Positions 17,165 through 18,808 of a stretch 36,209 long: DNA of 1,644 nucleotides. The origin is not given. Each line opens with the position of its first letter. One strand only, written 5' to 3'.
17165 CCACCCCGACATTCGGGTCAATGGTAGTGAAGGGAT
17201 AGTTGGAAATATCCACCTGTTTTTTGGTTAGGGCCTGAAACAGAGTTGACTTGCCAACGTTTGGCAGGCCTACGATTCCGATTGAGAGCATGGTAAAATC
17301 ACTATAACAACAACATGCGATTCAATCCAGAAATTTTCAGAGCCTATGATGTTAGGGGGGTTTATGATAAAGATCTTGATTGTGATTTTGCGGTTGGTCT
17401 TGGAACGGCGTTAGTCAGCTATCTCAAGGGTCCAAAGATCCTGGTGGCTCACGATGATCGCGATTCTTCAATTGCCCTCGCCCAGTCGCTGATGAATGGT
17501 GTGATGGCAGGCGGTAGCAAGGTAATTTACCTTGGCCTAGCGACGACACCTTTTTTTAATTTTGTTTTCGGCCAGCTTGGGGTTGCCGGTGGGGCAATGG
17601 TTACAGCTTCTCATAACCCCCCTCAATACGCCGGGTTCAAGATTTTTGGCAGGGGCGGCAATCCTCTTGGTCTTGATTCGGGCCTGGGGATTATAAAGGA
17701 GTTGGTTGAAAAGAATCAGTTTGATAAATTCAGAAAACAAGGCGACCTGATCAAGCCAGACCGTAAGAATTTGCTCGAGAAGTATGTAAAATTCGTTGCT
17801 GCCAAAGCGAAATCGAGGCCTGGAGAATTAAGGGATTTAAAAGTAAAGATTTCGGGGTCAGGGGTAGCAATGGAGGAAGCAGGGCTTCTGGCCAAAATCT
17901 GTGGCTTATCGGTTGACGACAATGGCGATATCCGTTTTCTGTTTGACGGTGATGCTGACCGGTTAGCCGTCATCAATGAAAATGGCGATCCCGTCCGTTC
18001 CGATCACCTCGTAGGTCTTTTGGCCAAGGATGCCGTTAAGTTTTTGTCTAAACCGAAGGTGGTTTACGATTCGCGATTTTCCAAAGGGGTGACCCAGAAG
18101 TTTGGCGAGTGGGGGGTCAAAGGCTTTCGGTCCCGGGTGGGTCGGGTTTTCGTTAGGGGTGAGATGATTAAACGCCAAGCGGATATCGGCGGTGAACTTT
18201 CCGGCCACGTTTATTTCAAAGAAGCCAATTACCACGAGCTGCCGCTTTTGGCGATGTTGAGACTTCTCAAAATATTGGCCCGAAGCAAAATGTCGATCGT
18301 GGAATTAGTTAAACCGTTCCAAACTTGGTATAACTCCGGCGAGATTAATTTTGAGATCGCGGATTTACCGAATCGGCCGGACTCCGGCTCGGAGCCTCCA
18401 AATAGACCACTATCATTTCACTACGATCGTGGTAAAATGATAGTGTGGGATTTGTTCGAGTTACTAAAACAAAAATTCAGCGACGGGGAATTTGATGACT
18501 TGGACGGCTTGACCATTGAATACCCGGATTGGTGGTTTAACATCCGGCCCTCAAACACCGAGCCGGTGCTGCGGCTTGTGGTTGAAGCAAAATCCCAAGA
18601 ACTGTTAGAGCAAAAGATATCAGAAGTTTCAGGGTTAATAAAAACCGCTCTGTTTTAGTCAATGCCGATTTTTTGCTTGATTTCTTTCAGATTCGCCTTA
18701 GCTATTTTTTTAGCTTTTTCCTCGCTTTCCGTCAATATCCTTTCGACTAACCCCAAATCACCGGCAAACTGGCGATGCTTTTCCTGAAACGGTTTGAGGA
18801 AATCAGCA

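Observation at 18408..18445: A 38-bp near-perfect palindrome lies inside the phosphohexomutase coding sequence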

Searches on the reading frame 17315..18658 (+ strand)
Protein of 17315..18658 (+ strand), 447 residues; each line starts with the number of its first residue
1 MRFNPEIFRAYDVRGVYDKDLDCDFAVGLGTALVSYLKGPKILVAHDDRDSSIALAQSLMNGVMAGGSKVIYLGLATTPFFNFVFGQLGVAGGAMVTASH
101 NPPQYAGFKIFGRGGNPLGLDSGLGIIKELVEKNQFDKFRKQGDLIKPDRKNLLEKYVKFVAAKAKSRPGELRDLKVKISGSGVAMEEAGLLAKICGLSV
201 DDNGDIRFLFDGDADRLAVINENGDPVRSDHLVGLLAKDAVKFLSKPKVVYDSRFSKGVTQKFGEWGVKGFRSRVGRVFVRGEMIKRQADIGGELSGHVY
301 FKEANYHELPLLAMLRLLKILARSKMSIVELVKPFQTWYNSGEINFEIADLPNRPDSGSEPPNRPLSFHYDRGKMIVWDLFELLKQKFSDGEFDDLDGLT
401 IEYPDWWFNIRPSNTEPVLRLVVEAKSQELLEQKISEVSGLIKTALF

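Call 10: search_protein_families(library=pfam, proteins=[window:17315-18658:+])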
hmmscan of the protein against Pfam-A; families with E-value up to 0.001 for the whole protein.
window:17315-18658:+ (447 aa): 4 families
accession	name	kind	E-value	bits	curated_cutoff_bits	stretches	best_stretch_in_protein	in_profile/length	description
PF02878.22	PGM_PMM_I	-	1.1e-30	106.6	22.5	1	7-134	3-134/138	Phosphoglucomutase/phosphomannomutase, alpha/beta/alpha domain I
PF02880.22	PGM_PMM_III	-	2.6e-14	53.8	20.7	1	229-333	2-110/115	Phosphoglucomutase/phosphomannomutase, alpha/beta/alpha domain III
PF00408.26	PGM_PMM_IV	-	1.7e-09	38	23.1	1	393-433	28-60/68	Phosphoglucomutase/phosphomannomutase, C-terminal domain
PF02879.22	PGM_PMM_II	-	0.00059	20.8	29.3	0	182-224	61-103/103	Phosphoglucomutase/phosphomannomutase, alpha/beta/alpha domain II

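Call 11: search_solved_structures(query=window:17315-18658:+, show_alignments=2)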
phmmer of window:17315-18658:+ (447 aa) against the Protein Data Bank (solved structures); distinct sequences matched with E-value up to 0.001: 29.
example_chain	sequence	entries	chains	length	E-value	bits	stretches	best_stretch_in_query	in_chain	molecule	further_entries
6nn2_A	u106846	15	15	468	6.3e-49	170.2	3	7-134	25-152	Phosphoglucomutase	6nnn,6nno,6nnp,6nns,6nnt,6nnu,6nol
5bmn_A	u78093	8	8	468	6.3e-49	170.2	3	7-134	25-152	Phosphoglucomutase | Phosphomannomutase/phosphoglucomutase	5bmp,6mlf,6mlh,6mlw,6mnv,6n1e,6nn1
5kl0_A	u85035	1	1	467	6.6e-49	170.1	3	7-134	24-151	Phosphoglucomutase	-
2fkf_A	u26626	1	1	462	5.7e-39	137.3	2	201-433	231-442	Phosphomannomutase/phosphoglucomutase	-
2h4l_X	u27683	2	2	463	5.8e-39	137.3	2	201-433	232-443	Phosphomannomutase/phosphoglucomutase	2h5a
1k35_A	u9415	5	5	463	5.8e-39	137.3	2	201-433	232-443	Phosphomannomutase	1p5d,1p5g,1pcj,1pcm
4mrq_A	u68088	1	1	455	6.4e-39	137.2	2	201-433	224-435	Phosphomannomutase/phosphoglucomutase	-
3bkq_X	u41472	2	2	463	9.4e-39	136.6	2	201-433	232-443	Phosphomannomutase/phosphoglucomutase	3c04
1k2y_X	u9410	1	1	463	1.5e-38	135.9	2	201-433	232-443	phosphomannomutase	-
2fkm_X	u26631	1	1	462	2.1e-38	135.5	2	201-433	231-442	Phosphomannomutase/phosphoglucomutase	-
3rsm_A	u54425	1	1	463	2.6e-38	135.2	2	201-433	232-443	Phosphomannomutase/phosphoglucomutase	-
4il8_A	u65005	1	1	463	1.4e-37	132.7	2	201-433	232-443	Phosphomannomutase/phosphoglucomutase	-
3uw2_A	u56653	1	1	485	8.8e-35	123.5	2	5-197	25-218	Phosphoglucomutase/phosphomannomutase family protein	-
1wqa_A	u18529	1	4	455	4.2e-34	121.3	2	7-166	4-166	phospho-sugar mutase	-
9du5_A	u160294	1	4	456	6.2e-33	117.4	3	7-161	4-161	Phosphoglucomutase/phosphomannomutase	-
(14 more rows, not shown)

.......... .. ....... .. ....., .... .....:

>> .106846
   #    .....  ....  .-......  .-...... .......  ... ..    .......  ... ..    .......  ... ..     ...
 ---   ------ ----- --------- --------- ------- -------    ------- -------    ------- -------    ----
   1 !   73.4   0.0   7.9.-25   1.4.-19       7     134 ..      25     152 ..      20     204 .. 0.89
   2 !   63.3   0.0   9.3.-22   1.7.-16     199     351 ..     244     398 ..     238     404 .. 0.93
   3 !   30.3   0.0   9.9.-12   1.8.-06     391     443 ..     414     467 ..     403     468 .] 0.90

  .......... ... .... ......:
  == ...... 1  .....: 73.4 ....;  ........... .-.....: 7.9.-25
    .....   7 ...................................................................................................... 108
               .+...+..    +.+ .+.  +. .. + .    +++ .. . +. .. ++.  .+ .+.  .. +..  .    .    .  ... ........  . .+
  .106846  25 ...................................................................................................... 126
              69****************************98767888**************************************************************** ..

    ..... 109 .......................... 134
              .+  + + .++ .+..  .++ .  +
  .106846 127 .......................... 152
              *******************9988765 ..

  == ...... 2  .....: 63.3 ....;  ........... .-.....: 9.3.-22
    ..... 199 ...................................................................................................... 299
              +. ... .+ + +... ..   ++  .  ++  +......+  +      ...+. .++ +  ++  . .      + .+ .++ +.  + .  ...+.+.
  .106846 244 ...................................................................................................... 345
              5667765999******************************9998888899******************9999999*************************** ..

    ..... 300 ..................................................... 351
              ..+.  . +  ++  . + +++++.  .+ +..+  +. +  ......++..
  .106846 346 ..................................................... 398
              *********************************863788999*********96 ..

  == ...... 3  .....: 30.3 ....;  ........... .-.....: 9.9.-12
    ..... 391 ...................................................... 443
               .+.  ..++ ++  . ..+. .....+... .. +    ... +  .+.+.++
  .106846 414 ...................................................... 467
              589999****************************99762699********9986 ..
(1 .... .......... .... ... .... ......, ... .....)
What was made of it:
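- Checked: Against solved PGMs, 39 residues stand where 15 are expected (call 11).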

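Call 12: find_encoding_contigs(protein=window:17315-18658:+, flank=10000, max_places=6)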
Protein window:17315-18658:+ (447 aa): 2 contigs read that carry it; 2 places shown.
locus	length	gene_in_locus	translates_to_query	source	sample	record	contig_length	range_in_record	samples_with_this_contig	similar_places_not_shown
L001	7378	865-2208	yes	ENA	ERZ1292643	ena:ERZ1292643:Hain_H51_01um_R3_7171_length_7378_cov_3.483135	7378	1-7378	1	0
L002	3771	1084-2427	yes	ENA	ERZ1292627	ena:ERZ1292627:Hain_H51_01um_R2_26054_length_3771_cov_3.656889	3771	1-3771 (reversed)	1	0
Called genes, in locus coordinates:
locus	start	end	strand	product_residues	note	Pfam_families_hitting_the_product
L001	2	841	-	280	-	?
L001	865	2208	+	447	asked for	PF02878:PGM_PMM_I, PF02880:PGM_PMM_III, PF00408:PGM_PMM_IV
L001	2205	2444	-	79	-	-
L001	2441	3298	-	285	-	-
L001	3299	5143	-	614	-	-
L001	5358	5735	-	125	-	PF08780:NTase_sub_bind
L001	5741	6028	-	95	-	PF22600:MTPAP-like_central, PF01909:NTP_transf_2, PF18765:Polbeta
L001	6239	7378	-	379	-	?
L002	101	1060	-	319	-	PF01926:MMR_HSR1, PF02421:FeoB_N, PF06071:YchF-GTPase_C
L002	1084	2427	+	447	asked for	PF02878:PGM_PMM_I, PF02880:PGM_PMM_III, PF00408:PGM_PMM_IV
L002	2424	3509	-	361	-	PF00579:tRNA-synt_1b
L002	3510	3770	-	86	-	?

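Call 13: find_homologous_proteins(query=window:17315-18658:+, max_evalue=1e-30)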
Query window:17315-18658:+ (447 aa): 7971 proteins with E <= 1e-30 among 8000 candidates; the best 120 are listed.
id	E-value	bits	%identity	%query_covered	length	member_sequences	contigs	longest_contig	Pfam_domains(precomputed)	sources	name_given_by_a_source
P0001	0.0e+0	1010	100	100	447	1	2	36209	PF02878.23,PF00408.27,PF02880.23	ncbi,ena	-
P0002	6.7e-144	498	53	99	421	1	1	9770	PF02878.23,PF02880.23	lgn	-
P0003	1.9e-138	480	53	99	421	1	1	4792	PF02878.23,PF02880.23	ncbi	-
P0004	2.4e-137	477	51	99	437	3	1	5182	PF02878.23,PF00408.27,PF02880.23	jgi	jgi:phosphomannomutase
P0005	4.4e-136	472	52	98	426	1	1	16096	PF02878.23,PF00408.27,PF02880.23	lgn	-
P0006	3.0e-135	470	51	99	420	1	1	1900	PF02878.23,PF00408.27,PF02880.23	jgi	jgi:phosphomannomutase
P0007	6.8e-135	468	50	100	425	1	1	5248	PF02878.23,PF00408.27,PF02880.23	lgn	-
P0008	1.6e-134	467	50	99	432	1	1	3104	PF02878.23,PF00408.27,PF02880.23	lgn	-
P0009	1.0e-132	461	50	98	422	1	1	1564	PF02878.23,PF00408.27,PF02880.23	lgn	-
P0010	3.8e-130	453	49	98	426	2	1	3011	PF02878.23,PF00408.27,PF02880.23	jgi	-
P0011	7.9e-130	452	49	99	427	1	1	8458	PF02878.23,PF00408.27,PF02880.23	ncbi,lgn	-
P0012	2.3e-129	450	49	99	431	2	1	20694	PF02878.23,PF00408.27,PF02880.23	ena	-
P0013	4.5e-128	446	49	99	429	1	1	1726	PF02878.23,PF00408.27,PF02880.23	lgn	-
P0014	1.5e-127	444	51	99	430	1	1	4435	PF02878.23,PF00408.27,PF02880.23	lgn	-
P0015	2.5e-127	443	50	100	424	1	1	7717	PF02878.23,PF00408.27,PF02880.23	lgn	-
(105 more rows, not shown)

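Call 54: predict_structure(alignment_id=A1)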
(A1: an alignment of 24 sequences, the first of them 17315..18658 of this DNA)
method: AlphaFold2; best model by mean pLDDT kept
length: 447 residues; sequences in the alignment: 24
mean_pLDDT: 89.0   pTM: 0.87
mean pLDDT of the five models: 89.0, 89.1, 88.7, 88.1, 88.1
residues with pLDDT >= 90: 303; 70-90: 111; 50-70: 12; < 50: 21
segments of 3 or more residues with pLDDT < 50: 350-370
pLDDT, mean of each block of 10 residues (from residue 1): 77 87 94 91 95 97 95 97 94 93 90 88 89 79 92 97 88 91 93 91 89 94 94 97 90 94 95 88 95 95 95 97 95 96 81 40 36 71 96 91 96 81 97 97 87
secondary structure, 60 per line:
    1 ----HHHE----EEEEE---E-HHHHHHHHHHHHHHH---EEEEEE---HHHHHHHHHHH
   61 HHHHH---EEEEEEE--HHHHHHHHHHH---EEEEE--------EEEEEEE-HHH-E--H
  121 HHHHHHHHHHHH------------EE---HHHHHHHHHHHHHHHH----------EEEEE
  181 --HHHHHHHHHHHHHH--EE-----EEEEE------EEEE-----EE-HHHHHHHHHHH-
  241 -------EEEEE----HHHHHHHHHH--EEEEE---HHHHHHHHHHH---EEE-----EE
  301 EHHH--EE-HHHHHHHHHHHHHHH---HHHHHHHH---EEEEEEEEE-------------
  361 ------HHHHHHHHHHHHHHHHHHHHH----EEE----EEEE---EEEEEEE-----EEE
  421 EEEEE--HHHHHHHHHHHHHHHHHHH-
elements in order: E13-17 H23-37 E41-46 H50-65 E69-75 H78-88 E92-96 E105-111 H120-132 H150-165 E176-180 H183-196 E206-210 E217-220 H229-239 E248-252 H257-266 E269-273 H277-287 E291-293 E299-301 H310-324 H328-335 E339-347 H367-387 E392-394 E399-402 E406-412 E418-425 H428-446
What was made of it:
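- On RPE-like in-frame selfish palindromic elements (functional class): The AF2 model of PMM has mean pLDDT 89, with residues 350-370 below 50, between a strand and a helix of domain 4 (call 54).
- Tolerated location: AF2 gives mean pLDDT 89, with residues 350-370 below 50, between strand 339-347 and helix 367-387 (call 54).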
